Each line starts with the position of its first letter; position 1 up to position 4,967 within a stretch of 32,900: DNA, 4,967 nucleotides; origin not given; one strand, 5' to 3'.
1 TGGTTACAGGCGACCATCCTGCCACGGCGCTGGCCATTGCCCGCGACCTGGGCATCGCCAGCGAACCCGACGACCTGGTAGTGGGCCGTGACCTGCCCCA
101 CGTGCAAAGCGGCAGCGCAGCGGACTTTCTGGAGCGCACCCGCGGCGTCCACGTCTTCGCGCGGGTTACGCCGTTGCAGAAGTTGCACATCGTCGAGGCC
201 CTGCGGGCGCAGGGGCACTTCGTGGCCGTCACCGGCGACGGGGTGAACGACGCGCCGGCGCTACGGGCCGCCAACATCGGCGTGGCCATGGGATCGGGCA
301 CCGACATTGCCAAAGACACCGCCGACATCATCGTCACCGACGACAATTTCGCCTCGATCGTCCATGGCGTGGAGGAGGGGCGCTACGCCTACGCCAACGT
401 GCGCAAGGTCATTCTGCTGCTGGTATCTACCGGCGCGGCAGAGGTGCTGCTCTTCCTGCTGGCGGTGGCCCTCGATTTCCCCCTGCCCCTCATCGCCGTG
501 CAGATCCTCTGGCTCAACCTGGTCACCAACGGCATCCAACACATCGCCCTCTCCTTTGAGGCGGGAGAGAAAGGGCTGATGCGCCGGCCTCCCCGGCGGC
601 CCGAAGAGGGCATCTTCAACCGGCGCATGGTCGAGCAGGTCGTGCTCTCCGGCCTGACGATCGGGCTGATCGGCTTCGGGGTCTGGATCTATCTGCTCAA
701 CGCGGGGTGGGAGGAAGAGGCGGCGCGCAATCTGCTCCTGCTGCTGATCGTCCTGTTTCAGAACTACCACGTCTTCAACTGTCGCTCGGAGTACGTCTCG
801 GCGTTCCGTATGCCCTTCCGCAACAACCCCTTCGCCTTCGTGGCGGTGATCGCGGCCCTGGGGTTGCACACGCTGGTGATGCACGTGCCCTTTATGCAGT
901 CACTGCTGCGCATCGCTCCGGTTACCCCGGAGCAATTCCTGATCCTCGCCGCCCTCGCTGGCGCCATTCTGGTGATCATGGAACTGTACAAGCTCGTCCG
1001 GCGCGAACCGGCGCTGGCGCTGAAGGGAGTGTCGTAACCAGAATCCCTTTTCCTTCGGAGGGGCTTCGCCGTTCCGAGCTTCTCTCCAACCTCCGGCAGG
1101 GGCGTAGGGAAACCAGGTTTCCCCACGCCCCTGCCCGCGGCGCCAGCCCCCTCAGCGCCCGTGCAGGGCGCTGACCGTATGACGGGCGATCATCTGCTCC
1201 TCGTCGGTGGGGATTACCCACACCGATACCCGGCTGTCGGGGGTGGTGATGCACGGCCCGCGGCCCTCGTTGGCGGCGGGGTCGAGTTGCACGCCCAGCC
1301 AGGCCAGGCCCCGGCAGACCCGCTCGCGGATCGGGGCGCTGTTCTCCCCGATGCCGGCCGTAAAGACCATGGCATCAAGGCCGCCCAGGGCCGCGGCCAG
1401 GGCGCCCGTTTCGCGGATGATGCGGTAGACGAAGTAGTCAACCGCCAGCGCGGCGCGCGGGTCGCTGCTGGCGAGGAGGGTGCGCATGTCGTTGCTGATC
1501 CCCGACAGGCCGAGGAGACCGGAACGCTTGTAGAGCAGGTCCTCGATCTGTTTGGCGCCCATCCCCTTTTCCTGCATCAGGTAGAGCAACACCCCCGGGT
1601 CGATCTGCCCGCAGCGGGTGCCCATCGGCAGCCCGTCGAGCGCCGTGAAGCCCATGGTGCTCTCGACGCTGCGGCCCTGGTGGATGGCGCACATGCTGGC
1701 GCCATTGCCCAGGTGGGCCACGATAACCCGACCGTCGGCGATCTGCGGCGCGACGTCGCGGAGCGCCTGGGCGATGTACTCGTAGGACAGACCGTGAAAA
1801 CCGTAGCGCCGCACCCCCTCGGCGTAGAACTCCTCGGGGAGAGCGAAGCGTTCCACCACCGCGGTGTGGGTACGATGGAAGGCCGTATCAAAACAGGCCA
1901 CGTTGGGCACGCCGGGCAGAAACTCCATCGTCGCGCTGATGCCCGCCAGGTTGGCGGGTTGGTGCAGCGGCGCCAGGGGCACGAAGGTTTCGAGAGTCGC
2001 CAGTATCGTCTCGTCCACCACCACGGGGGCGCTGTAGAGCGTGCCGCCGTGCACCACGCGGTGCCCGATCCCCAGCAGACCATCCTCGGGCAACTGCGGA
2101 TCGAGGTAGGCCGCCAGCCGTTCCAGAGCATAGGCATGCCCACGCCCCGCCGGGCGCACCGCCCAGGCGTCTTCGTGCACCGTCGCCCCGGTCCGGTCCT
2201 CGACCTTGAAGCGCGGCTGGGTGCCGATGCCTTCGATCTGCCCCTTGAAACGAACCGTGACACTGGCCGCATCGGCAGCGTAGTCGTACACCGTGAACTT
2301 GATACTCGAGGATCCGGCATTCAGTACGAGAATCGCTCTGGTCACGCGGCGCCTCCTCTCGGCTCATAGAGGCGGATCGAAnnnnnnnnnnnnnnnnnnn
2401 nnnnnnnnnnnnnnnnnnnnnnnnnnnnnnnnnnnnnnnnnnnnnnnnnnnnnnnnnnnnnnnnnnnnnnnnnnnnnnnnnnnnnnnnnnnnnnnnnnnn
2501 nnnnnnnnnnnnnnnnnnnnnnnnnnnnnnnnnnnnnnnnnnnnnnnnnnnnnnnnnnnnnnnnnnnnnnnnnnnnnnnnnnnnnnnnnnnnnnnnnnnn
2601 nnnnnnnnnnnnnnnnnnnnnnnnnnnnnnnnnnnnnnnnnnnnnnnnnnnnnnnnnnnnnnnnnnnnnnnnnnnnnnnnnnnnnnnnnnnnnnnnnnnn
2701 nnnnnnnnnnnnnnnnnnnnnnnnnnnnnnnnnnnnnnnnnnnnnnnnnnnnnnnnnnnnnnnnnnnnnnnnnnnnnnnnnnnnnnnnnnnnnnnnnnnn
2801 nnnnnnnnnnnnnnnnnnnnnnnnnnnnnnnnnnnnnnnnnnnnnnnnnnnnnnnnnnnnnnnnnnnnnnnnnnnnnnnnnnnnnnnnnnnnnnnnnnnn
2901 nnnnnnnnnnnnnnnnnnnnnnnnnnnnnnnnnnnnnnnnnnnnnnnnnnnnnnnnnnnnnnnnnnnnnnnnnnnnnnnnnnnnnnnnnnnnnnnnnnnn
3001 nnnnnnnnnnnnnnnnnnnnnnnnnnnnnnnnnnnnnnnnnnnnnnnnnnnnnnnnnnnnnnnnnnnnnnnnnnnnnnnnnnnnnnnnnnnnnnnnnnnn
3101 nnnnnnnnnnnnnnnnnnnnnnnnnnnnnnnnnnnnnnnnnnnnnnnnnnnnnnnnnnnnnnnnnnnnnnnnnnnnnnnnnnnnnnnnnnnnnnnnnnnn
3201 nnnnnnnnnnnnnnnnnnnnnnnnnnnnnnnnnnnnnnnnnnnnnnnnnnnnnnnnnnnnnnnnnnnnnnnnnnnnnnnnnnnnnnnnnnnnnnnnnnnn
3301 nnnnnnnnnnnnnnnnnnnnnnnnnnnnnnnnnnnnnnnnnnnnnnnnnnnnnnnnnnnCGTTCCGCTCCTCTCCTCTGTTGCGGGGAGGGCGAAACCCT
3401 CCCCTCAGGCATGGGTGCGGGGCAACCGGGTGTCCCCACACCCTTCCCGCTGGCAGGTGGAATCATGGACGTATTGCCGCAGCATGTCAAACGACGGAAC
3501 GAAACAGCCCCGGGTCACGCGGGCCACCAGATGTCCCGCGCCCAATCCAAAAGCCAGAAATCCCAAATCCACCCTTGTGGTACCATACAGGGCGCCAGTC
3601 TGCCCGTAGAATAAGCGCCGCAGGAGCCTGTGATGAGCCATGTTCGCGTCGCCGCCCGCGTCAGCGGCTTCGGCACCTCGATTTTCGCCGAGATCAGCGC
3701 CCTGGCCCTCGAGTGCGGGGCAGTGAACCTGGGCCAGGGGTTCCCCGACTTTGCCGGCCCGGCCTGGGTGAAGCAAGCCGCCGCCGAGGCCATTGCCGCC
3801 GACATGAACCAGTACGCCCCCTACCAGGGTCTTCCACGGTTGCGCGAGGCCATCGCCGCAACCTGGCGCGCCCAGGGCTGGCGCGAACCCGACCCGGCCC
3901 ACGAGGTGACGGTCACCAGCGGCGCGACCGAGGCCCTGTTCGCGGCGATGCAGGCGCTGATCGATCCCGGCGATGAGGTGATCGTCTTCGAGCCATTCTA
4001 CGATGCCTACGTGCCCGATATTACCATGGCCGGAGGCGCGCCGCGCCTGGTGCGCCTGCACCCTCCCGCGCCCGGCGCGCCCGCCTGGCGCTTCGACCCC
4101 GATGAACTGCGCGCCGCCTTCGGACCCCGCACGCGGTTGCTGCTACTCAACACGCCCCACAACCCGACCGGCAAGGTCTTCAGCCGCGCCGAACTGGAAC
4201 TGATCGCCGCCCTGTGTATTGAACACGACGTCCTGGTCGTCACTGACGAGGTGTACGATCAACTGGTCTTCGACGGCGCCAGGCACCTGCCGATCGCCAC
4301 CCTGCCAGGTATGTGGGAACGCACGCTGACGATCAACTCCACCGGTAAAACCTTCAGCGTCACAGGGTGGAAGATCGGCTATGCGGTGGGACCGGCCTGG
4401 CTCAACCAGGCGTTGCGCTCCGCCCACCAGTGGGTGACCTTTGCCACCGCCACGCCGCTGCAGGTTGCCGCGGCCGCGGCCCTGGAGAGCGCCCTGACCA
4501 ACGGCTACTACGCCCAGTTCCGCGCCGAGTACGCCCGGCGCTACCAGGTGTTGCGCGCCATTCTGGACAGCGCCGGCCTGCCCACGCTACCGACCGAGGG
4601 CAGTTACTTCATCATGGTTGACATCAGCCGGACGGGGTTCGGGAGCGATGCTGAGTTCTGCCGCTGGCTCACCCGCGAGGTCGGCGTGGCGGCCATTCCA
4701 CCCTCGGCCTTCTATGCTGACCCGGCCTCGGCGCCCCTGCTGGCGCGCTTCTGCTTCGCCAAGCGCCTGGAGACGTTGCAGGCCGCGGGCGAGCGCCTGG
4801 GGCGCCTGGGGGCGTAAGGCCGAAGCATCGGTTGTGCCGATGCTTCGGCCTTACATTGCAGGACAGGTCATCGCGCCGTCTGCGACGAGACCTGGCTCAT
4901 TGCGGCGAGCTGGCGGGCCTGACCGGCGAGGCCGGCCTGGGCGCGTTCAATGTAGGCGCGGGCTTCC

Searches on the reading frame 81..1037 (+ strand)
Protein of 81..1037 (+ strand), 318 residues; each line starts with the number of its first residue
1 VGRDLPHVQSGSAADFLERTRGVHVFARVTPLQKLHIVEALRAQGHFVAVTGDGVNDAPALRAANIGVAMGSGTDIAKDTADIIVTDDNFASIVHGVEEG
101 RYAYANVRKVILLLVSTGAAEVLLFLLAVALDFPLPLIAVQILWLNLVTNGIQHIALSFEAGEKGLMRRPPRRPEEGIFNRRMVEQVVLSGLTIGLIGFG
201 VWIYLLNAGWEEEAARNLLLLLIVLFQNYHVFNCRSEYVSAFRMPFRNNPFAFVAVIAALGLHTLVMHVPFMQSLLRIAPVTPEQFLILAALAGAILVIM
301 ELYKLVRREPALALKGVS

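Call 8: search_protein_families(library=pfam, proteins=[window:81-1037:+], max_evalue=0.001)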
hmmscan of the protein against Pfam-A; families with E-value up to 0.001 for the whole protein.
window:81-1037:+ (318 aa): 3 families
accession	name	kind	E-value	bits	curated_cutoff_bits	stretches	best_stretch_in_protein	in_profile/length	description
PF00689.26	Cation_ATPase_C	-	2e-48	164.9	27.3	1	134-306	1-175/175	Cation transporting ATPase, C-terminus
PF08282.18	Hydrolase_3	-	4e-07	30.5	20.9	1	37-95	195-253/255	haloacid dehalogenase-like hydrolase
PF00702.32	Hydrolase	-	3.8e-06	27.9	26.4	1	22-65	148-191/191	haloacid dehalogenase-like hydrolase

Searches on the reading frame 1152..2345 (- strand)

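Call 8: search_protein_families(library=pfam, proteins=[window:1152-2345:-], max_evalue=0.001)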
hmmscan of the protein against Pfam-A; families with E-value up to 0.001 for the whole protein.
window:1152-2345:- (397 aa): 1 family
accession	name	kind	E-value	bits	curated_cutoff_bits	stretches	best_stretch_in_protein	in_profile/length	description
PF00871.23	Acetate_kinase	-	6.1e-119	397.6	22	1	5-388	2-392/392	Acetokinase family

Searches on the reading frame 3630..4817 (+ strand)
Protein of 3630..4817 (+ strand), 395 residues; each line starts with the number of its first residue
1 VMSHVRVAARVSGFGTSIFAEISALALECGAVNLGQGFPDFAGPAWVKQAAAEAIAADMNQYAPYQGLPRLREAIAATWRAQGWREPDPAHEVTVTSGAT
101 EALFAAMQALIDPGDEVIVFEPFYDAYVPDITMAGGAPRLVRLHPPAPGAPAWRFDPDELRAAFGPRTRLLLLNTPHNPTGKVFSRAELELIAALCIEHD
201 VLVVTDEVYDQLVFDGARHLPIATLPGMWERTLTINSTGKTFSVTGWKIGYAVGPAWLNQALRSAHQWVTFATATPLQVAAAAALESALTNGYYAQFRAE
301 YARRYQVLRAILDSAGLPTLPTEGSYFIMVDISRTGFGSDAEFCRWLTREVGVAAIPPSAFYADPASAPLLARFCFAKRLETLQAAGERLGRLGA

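Call 8: search_protein_families(library=pfam, proteins=[window:3630-4817:+], max_evalue=0.001)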
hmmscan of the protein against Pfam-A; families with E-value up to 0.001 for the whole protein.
window:3630-4817:+ (395 aa): 5 families
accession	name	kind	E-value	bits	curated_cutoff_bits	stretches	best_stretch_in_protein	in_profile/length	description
PF00155.27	Aminotran_1_2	-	4.6e-64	217.3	19.7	1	32-386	4-357/361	Aminotransferase class I and II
PF00266.25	Aminotran_5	-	1.5e-06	27.9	21.5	1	89-208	60-177/371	Aminotransferase class-V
PF01041.23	DegT_DnrJ_EryC1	-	2.3e-05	24.2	19.8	1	91-206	41-145/360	DegT/DnrJ/EryC1/StrS aminotransferase family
PF01053.26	Cys_Met_Meta_PP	-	5.5e-05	22.3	27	1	93-209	70-176/381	Cys/Met metabolism PLP-dependent enzyme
PF01212.27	Beta_elim_lyase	-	0.00055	19.8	27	1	92-206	50-168/288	Beta-eliminating lyase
